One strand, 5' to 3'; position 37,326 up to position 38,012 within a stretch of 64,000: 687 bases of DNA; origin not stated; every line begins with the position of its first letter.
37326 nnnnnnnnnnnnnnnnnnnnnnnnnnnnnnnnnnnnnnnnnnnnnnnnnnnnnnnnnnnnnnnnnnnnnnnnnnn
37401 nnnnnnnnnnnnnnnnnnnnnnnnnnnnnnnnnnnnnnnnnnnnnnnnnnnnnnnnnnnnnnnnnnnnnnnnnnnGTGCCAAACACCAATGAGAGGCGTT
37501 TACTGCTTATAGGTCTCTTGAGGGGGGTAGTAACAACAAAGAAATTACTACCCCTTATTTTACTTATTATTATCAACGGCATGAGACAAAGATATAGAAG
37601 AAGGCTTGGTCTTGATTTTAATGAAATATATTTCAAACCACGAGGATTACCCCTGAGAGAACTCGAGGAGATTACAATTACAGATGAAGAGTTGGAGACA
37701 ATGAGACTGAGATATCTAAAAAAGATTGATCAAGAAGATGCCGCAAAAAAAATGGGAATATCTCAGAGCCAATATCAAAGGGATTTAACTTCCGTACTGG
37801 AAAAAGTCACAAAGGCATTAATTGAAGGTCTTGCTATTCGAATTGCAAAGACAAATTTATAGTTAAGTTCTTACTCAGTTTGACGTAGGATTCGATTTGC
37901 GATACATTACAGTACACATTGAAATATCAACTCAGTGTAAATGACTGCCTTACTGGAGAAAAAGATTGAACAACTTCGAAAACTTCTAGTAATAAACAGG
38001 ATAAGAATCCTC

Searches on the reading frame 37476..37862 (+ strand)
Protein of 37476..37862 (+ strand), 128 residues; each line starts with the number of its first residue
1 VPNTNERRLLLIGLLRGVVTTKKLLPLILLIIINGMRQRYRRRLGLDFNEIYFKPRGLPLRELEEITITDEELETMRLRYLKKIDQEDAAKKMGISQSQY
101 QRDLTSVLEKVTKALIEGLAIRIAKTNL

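Call 101: search_protein_families(library=pfam, proteins=[window:37476-37862:+], max_evalue=0.001)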
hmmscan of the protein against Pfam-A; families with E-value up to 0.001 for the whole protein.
window:37476-37862:+ (128 aa): 2 families
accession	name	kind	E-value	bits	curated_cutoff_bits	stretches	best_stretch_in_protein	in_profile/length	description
PF02001.22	DUF134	-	1.5e-13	51.5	27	1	37-122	6-89/98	Protein of unknown function DUF134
PF01381.28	HTH_3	-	0.00042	20.7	23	0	79-102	5-28/55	Helix-turn-helix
